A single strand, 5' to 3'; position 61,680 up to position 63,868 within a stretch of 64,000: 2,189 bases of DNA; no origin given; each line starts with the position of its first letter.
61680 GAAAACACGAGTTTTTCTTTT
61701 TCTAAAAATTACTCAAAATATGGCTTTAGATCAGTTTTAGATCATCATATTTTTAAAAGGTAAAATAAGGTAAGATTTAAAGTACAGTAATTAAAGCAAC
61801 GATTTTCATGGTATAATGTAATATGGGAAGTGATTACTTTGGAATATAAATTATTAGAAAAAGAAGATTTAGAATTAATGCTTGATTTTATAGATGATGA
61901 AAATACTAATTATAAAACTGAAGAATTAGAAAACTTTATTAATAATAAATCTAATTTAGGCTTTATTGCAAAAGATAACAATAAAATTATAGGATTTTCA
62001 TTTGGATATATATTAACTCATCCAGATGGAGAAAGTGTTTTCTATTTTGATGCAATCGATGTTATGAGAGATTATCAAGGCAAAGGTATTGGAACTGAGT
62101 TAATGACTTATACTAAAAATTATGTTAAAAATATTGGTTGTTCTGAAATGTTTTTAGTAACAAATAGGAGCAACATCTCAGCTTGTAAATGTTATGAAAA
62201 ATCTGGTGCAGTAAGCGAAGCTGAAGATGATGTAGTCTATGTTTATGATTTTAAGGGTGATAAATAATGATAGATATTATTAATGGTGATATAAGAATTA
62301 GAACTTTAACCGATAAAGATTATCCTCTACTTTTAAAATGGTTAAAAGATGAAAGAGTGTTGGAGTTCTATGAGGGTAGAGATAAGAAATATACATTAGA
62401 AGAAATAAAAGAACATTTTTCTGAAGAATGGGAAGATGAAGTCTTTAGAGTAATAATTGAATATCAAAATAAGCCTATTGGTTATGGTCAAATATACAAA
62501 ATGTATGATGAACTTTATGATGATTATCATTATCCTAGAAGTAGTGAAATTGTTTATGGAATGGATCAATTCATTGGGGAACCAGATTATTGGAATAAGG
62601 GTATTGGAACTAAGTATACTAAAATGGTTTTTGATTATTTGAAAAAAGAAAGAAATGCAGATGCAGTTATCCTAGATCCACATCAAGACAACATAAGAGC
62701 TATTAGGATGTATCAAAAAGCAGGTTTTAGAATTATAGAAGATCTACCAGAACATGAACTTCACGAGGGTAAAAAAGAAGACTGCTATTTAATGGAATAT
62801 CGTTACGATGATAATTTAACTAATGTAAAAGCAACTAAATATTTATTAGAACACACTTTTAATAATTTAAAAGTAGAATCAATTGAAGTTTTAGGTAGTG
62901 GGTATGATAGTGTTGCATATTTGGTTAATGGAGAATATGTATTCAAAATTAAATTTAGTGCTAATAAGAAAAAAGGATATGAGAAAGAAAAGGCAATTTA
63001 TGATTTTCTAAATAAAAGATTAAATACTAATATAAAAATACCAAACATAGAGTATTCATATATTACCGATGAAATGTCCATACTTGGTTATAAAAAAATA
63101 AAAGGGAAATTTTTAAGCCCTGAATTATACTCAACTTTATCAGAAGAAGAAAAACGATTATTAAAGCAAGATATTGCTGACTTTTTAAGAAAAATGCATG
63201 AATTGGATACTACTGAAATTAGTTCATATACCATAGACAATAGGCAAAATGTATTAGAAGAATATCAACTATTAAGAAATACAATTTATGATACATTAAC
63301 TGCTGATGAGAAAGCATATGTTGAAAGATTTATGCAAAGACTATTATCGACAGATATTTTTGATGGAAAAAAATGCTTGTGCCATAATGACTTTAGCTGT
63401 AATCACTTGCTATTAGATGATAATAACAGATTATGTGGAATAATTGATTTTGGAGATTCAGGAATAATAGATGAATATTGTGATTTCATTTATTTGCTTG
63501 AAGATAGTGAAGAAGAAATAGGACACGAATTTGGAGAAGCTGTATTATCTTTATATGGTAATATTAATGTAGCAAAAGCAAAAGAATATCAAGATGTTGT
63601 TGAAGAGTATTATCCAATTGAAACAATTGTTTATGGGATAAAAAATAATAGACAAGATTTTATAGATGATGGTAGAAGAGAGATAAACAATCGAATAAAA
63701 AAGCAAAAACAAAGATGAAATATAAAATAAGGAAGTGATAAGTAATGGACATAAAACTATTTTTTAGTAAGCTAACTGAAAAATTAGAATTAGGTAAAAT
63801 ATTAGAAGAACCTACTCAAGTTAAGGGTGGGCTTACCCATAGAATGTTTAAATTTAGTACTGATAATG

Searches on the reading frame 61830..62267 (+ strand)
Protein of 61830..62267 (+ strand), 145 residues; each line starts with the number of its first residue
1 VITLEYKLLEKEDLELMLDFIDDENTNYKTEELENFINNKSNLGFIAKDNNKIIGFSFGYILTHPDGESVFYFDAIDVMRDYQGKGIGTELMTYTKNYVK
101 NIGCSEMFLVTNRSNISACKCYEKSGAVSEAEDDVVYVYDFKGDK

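Call 65: search_protein_families(library=pfam, proteins=[window:61830-62267:+], max_evalue=0.00001)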
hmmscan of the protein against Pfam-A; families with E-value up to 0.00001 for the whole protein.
window:61830-62267:+ (145 aa): 3 families
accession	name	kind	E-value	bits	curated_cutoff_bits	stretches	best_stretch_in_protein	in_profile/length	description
PF00583.31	Acetyltransf_1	-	5.3e-18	65.8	20.7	1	23-126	11-115/116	Acetyltransferase (GNAT) family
PF13673.13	Acetyltransf_10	-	7.7e-11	42.5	23.6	1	29-126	18-106/128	Acetyltransferase (GNAT) domain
PF13508.13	Acetyltransf_7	-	2.3e-10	41.1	27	1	45-126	6-81/84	Acetyltransferase (GNAT) domain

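Call 67: search_protein_families(library=ncbifam, proteins=[window:61830-62267:+], max_evalue=0.00001)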
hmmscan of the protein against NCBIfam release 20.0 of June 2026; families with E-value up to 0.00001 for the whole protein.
window:61830-62267:+ (145 aa): 6 families
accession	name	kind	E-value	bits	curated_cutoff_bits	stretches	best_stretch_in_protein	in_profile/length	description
TIGR01575.1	rimI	equivalog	2.4e-11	43.9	86.4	1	33-128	24-113/132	ribosomal protein S18-alanine N-acetyltransferase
NF043067.1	AAC_6p_group_E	equivalog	7.8e-09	35.5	140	1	14-126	10-126/140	aminoglycoside 6'-N-acetyltransferase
NF000359.1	sat3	exception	9.3e-08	32.3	360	1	25-137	54-162/180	streptothricin N-acetyltransferase Sat3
NF008212.0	PRK10975.1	equivalog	1.1e-07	32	219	1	77-130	170-223/232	dTDP-4-amino-4,6-dideoxy-D-galactose acyltransferase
NF000360.1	sat4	exception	7.3e-07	29.4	380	1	20-138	50-164/180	streptothricin N-acetyltransferase Sat4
TIGR02382.1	wecD_rffC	equivalog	4.9e-06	26.2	195.1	1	78-131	131-184/191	dTDP-4-amino-4,6-dideoxy-D-galactose acyltransferase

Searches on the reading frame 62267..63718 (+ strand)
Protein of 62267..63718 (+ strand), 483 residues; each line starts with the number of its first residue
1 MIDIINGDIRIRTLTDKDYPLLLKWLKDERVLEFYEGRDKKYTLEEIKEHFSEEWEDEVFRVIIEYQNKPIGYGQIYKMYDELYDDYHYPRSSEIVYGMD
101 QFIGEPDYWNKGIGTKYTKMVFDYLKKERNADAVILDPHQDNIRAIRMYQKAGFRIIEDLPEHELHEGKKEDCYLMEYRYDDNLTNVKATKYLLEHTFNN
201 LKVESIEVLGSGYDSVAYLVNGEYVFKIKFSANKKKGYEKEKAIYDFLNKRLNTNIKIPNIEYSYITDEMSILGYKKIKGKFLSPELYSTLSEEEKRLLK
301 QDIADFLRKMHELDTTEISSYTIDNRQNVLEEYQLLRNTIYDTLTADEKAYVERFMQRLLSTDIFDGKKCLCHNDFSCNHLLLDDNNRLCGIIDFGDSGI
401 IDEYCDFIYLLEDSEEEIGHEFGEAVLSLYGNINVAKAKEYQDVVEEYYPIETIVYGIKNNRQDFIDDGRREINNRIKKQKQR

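Call 65: search_protein_families(library=pfam, proteins=[window:62267-63718:+], max_evalue=0.00001)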
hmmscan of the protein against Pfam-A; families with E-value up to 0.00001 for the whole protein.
window:62267-63718:+ (483 aa): 5 families
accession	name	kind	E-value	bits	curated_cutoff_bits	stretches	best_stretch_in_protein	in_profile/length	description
PF01636.29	APH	-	1.1e-28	101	23.2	1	206-440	2-238/239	Phosphotransferase enzyme family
PF13523.12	Acetyltransf_8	-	2e-20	73.3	27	1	16-157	3-140/145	Acetyltransferase (GNAT) domain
PF13302.13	Acetyltransf_3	-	7.8e-16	59.5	25.4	1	9-155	2-138/138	Acetyltransferase (GNAT) domain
PF00583.31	Acetyltransf_1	-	7.1e-15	55.7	20.7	1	46-154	23-116/116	Acetyltransferase (GNAT) family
PF13508.13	Acetyltransf_7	-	2.3e-06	28.3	27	1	63-155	7-83/84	Acetyltransferase (GNAT) domain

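Call 67: search_protein_families(library=ncbifam, proteins=[window:62267-63718:+], max_evalue=0.00001)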
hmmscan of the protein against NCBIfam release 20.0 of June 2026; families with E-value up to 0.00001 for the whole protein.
window:62267-63718:+ (483 aa): 26 families (the best 25 are shown)
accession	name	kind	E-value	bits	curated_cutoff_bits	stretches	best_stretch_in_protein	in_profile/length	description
NF033692.1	APH_2pp_I_a_f_h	exception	1.4e-160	533.4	475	1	191-479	2-289/290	APH(2'')-Ia/If/Ih family aminoglycoside O-phosphotransferase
NF000498.2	APH_2pp_If_Ih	exception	1.1e-153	510.9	600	1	200-481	12-293/297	APH(2'')-If/Ih family aminoglycoside O-phosphotransferase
NF041446.1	APH_2pp_Ii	exception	6.1e-152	505.2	625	1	191-481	4-293/297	aminoglycoside O-phosphotransferase APH(2'')-Ii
NF000508.1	APH_2pp_Ia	exception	1.9e-144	480.4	600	1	203-477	1-275/277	aminoglycoside O-phosphotransferase APH(2'')-Ia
NF000507.1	AAC_6p_Ie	exception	2.6e-110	367.2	450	1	3-202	2-201/201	aminoglycoside N-acetyltransferase AAC(6')-Ie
NF033693.0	AAC_6p_Ie_fam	exception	5.1e-107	355.8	340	1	2-180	1-179/179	AAC(6')-Ie family aminoglycoside N-acetyltransferase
NF000016.1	AAC_6p_Im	exception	2.8e-73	245.8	350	1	10-179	8-177/178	aminoglycoside N-acetyltransferase AAC(6')-Im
NF033151.0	AAC_6p_A10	exception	5.3e-66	222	400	1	10-179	8-177/178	AAC(6')-I family aminoglycoside 6'-N-acetyltransferase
NF000431.1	AAC_6p_Ian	exception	5.9e-49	166.1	400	1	6-179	5-176/190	aminoglycoside N-acetyltransferase AAC(6')-Ian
NF000076.3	APH_2pp_Ie_IVa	exception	1.4e-36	126.3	600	1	194-475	13-297/301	APH(2'')-Ie/IVa family aminoglycoside O-phosphotransferase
NF000015.3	APH_2pp_IIa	exception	6.7e-32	110.7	625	1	193-466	8-282/299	aminoglycoside O-phosphotransferase APH(2'')-IIa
NF000132.2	APH_2pp_Ig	exception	9.4e-29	100.7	620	1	203-473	25-296/306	aminoglycoside O-phosphotransferase APH(2'')-Ig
NF000044.2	APH_2pp_IIIa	exception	4.4e-23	82.1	625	1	196-471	14-291/306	aminoglycoside O-phosphotransferase APH(2'')-IIIa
TIGR04431.1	N6_acetyl_AAC6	equivalog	5e-22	78.4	260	1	7-155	6-155/184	AacA4 family aminoglycoside N(6')-acetyltransferase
NF012165.0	AAC_6p_set_A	equivalog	5.4e-22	78.3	280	1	10-155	2-148/177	aminoglycoside 6'-N-acetyltransferase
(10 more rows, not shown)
